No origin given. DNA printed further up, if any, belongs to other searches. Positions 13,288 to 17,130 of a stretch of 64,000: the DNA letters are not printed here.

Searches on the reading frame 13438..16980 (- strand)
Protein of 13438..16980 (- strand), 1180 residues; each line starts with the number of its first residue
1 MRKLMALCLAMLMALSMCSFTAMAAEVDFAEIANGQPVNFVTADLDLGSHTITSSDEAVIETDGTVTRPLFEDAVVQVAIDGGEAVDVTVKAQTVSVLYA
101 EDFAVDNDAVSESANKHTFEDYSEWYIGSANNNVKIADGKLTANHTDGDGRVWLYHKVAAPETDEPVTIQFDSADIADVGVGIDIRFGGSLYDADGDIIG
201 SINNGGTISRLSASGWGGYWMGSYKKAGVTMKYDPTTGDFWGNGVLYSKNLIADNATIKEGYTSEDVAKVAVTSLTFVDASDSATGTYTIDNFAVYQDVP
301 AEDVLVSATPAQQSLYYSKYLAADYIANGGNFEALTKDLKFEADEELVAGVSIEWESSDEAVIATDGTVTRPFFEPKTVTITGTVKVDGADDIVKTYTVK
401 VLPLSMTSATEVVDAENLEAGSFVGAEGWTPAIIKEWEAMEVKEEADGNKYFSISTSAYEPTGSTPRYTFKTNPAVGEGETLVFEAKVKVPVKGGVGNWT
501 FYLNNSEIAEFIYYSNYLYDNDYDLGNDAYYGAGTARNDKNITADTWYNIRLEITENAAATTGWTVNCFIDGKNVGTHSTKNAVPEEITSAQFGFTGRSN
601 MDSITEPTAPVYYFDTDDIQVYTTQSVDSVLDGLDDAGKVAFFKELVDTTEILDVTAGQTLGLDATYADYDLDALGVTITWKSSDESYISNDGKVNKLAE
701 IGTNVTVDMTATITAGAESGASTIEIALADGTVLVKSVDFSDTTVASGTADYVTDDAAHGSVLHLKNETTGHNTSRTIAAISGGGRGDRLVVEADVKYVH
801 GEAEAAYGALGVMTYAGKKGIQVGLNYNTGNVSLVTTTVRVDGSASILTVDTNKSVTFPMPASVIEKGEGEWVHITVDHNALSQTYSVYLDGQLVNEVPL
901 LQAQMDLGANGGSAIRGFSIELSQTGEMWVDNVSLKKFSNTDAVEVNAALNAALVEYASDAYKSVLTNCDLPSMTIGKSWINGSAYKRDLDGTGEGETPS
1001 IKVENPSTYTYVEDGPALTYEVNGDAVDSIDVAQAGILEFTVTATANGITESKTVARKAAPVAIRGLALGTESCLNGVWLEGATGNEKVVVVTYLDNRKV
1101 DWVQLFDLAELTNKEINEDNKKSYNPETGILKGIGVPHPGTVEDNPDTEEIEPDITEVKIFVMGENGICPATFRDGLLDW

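Call 6: search_protein_families(library=pfam, proteins=[window:13438-16980:-])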
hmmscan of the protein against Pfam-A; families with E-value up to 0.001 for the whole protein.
window:13438-16980:- (1180 aa): 1 family
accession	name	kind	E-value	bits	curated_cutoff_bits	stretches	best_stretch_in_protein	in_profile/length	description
PF20578.4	aBig_2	-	1.6e-26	92.3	27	2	327-402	13-87/89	Atrophied bacterial Ig domain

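Call 43: search_protein_families(library=pfam, proteins=[window:13438-16980:-], max_evalue=1)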
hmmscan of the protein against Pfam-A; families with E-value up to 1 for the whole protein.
window:13438-16980:- (1180 aa): 1 family
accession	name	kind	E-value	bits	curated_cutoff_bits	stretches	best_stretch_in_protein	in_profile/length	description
PF20578.4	aBig_2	-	1.6e-26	92.3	27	3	327-402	13-87/89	Atrophied bacterial Ig domain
